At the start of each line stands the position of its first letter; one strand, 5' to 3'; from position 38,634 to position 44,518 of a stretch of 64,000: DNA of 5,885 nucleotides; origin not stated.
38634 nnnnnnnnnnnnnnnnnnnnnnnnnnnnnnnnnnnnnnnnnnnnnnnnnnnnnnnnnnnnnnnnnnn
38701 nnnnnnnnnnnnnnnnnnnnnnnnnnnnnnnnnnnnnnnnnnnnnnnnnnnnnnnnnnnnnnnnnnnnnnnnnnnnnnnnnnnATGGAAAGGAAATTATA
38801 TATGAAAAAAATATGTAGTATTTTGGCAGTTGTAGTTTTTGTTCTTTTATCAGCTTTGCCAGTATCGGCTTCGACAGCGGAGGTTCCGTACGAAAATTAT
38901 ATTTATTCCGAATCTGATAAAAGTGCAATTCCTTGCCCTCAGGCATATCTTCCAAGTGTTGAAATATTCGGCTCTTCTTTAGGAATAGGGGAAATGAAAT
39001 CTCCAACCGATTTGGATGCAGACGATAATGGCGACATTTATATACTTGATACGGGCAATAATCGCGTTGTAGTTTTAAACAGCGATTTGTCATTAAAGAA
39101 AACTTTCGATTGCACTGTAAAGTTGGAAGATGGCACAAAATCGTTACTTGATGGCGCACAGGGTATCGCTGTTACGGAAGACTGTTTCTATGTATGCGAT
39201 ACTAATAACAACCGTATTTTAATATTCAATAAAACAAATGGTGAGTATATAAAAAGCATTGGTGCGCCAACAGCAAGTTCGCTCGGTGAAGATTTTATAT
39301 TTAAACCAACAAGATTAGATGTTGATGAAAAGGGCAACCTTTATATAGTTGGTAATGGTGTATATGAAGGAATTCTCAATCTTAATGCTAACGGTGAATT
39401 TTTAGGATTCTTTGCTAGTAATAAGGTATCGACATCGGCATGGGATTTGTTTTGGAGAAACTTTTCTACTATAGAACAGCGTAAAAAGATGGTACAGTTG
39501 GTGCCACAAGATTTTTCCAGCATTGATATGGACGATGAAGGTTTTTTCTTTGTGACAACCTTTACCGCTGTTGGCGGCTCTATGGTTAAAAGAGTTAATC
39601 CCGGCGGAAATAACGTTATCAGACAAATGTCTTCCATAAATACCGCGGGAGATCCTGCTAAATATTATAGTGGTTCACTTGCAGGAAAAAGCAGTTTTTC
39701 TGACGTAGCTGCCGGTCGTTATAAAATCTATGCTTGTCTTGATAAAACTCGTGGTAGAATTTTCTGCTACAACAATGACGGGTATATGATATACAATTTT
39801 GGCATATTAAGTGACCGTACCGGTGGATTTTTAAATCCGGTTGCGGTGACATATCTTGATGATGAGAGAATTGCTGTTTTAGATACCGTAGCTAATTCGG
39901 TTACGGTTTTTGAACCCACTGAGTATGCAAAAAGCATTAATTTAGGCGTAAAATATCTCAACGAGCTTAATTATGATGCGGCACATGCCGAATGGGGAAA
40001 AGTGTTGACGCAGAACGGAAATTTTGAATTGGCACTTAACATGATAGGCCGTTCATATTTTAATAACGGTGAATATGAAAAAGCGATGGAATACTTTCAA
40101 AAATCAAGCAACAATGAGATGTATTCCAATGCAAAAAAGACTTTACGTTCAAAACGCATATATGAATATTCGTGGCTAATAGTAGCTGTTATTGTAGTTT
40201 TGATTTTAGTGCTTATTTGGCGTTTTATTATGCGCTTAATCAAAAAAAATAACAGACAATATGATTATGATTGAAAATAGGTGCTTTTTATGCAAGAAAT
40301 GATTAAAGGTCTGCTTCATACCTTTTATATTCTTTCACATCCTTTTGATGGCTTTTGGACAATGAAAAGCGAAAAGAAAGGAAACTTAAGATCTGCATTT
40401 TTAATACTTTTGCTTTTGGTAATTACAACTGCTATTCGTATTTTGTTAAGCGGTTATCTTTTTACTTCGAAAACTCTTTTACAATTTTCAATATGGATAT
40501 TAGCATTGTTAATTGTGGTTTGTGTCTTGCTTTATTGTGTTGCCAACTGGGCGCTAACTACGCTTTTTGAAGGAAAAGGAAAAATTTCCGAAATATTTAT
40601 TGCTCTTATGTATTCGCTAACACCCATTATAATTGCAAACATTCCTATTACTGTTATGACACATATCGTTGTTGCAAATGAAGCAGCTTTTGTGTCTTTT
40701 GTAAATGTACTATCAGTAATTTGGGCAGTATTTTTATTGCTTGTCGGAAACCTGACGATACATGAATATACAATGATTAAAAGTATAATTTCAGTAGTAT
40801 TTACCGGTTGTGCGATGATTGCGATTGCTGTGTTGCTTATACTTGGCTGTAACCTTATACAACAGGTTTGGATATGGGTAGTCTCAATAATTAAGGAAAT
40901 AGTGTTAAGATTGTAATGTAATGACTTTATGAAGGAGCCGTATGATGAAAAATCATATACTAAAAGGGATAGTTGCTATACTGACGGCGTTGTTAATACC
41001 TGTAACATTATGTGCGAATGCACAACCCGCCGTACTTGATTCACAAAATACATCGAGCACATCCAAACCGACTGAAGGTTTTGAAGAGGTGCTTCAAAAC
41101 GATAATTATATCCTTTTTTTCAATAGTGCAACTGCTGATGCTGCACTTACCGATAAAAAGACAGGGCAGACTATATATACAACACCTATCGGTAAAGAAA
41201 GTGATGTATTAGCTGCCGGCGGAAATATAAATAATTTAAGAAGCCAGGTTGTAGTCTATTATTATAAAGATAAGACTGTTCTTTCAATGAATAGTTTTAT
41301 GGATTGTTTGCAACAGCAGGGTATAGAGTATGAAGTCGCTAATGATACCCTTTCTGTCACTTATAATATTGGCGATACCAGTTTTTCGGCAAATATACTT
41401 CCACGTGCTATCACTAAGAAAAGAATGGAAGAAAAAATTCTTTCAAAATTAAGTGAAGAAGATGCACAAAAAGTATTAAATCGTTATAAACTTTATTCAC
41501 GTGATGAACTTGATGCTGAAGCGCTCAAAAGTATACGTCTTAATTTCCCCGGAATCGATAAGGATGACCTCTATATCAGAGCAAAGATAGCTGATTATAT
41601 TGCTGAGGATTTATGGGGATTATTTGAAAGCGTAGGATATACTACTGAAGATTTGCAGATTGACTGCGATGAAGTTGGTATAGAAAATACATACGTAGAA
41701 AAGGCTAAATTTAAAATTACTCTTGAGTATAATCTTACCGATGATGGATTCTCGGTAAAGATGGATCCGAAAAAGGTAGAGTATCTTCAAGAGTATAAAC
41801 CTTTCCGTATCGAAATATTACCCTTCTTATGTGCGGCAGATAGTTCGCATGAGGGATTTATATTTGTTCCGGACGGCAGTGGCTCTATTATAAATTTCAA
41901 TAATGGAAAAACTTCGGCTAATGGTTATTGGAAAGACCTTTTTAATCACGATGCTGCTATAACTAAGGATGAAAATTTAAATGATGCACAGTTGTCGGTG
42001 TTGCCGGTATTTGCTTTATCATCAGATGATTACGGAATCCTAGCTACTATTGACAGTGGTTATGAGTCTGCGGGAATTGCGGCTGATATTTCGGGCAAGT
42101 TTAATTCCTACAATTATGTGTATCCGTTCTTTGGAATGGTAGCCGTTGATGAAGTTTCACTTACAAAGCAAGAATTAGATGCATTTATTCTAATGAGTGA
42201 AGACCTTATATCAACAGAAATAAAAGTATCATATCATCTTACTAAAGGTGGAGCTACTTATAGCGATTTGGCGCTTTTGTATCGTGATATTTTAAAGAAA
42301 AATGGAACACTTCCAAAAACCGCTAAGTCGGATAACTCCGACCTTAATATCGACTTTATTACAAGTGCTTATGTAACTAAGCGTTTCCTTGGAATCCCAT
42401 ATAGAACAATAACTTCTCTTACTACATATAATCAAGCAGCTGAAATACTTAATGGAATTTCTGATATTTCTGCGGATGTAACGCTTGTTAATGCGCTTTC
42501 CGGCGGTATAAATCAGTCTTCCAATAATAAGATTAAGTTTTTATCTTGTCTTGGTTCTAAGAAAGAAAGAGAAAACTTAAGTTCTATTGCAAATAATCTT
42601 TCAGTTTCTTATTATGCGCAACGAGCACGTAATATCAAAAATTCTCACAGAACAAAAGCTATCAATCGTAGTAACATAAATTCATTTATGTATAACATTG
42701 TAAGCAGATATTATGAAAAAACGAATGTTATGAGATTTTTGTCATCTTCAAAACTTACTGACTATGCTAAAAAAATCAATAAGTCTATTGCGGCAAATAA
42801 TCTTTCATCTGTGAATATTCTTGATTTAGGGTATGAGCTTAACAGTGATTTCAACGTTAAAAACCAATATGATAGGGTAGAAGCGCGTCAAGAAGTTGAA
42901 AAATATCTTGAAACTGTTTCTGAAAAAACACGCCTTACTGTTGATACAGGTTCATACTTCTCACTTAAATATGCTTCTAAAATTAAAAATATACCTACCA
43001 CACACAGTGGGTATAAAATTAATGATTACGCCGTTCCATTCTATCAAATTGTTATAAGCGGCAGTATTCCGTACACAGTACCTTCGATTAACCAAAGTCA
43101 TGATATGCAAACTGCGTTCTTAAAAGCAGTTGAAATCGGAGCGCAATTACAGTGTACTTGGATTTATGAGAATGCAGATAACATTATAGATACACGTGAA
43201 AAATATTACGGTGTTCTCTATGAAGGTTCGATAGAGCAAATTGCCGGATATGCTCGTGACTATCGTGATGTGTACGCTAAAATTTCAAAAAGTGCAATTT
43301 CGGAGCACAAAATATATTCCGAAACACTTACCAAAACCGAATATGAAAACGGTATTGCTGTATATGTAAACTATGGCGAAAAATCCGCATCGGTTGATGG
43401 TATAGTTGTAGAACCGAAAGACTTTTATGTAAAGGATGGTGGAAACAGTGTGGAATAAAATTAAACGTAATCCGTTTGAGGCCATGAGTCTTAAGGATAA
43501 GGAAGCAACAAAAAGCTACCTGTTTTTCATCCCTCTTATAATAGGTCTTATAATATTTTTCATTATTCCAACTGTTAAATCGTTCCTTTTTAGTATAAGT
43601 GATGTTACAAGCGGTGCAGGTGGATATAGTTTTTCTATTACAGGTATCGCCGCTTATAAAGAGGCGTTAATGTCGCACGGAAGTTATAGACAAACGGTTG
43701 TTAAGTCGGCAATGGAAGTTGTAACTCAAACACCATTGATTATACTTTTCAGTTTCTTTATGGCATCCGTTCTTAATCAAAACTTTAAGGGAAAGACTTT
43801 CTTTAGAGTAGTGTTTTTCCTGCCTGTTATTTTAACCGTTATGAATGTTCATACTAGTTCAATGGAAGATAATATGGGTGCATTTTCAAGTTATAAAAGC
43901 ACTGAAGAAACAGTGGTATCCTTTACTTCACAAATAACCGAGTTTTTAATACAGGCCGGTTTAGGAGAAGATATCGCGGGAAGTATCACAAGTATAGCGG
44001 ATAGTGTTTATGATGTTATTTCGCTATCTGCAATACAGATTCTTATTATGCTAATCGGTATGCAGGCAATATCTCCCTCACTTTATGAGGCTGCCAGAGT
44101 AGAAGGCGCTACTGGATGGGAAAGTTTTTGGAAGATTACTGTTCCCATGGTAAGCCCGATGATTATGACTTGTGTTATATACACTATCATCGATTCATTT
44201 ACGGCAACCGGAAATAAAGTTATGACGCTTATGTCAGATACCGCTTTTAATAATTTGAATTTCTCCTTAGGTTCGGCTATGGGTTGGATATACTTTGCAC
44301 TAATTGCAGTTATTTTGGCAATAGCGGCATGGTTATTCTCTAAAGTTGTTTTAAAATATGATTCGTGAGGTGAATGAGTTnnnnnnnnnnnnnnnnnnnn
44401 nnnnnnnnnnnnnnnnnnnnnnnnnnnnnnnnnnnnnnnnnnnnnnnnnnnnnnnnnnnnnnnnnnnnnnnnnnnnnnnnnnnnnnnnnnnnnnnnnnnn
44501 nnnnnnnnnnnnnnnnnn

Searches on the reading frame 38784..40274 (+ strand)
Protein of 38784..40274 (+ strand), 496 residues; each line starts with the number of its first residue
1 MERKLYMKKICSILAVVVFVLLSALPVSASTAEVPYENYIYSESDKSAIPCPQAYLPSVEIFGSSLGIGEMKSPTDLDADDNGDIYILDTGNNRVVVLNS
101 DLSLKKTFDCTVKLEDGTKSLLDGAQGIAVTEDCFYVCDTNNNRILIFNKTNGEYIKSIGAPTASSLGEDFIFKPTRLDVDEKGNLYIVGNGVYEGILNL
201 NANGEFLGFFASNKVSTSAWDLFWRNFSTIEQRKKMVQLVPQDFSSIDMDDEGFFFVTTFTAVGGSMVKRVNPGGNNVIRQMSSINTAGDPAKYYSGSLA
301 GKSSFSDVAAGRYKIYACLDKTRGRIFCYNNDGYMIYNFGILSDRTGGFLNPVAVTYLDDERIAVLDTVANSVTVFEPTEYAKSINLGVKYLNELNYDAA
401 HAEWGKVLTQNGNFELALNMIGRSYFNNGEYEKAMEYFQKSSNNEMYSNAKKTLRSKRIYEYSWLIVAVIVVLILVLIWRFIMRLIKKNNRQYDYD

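Call 8: search_protein_families(library=pfam, proteins=[window:38784-40274:+])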
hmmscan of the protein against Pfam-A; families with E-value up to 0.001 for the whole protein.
window:38784-40274:+ (496 aa): 6 families
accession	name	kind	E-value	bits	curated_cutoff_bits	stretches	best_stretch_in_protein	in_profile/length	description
PF01436.27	NHL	-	1.2e-15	57.1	20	1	73-97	3-27/28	NHL repeat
PF07719.23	TPR_2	-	2.7e-07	30.6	27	1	417-441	3-27/34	Tetratricopeptide repeat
PF17170.10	DUF5128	-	1.5e-06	28.1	22.9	1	99-162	16-82/321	6-bladed beta-propeller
PF00515.34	TPR_1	-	1.6e-05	24.9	27.8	1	417-440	3-26/34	Tetratricopeptide repeat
PF13181.12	TPR_8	-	9.3e-05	22.7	25.7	1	417-441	3-27/34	Tetratricopeptide repeat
PF06739.17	SBBP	-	0.00062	20.1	20.5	0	175-191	15-31/38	Beta-propeller repeat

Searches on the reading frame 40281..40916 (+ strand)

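Call 8: search_protein_families(library=pfam, proteins=[window:40281-40916:+])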
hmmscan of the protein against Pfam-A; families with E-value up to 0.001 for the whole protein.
window:40281-40916:+ (211 aa): 1 family
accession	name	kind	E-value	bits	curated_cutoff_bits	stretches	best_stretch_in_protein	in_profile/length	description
PF04893.22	Yip1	-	2.8e-12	47.3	28.6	1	16-185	2-172/173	Yip1 domain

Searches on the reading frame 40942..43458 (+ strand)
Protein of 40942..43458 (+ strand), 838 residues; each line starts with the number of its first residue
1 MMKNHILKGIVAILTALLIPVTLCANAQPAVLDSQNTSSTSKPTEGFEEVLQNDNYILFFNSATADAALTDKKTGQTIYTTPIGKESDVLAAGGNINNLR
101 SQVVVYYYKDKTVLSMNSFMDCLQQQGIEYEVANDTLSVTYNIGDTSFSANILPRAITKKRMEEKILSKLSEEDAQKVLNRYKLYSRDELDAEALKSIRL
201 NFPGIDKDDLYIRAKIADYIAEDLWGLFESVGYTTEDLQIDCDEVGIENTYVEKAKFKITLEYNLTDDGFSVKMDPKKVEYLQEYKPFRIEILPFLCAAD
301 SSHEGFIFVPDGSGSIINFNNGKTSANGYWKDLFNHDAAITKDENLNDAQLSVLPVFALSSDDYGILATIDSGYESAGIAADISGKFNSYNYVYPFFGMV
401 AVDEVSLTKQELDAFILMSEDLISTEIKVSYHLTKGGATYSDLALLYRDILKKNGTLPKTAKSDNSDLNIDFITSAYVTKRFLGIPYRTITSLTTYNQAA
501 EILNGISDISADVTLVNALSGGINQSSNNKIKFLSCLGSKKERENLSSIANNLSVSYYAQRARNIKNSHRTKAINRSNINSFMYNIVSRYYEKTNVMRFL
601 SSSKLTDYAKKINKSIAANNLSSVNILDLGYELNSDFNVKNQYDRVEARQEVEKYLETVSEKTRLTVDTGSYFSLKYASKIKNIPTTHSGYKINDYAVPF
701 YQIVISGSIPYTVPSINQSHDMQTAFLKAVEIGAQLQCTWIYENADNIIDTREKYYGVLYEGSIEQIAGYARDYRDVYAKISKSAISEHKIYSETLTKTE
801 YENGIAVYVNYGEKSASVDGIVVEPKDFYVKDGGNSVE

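Call 8: search_protein_families(library=pfam, proteins=[window:40942-43458:+])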
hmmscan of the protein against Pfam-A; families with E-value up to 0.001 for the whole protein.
window:40942-43458:+ (838 aa): 1 family
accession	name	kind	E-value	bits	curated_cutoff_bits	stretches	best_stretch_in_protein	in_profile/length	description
PF18952.6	DUF5696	-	2.3e-137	459.5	25.6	1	236-828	2-612/612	Family of unknown function (DUF5696)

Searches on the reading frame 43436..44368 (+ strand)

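Call 8: search_protein_families(library=pfam, proteins=[window:43436-44368:+])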
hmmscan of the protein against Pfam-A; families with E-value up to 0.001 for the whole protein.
window:43436-44368:+ (310 aa): 1 family
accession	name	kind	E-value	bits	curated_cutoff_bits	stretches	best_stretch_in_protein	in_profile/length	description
PF00528.27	BPD_transp_1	-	3.1e-08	34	26.4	1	197-300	64-174/184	Binding-protein-dependent transport system inner membrane component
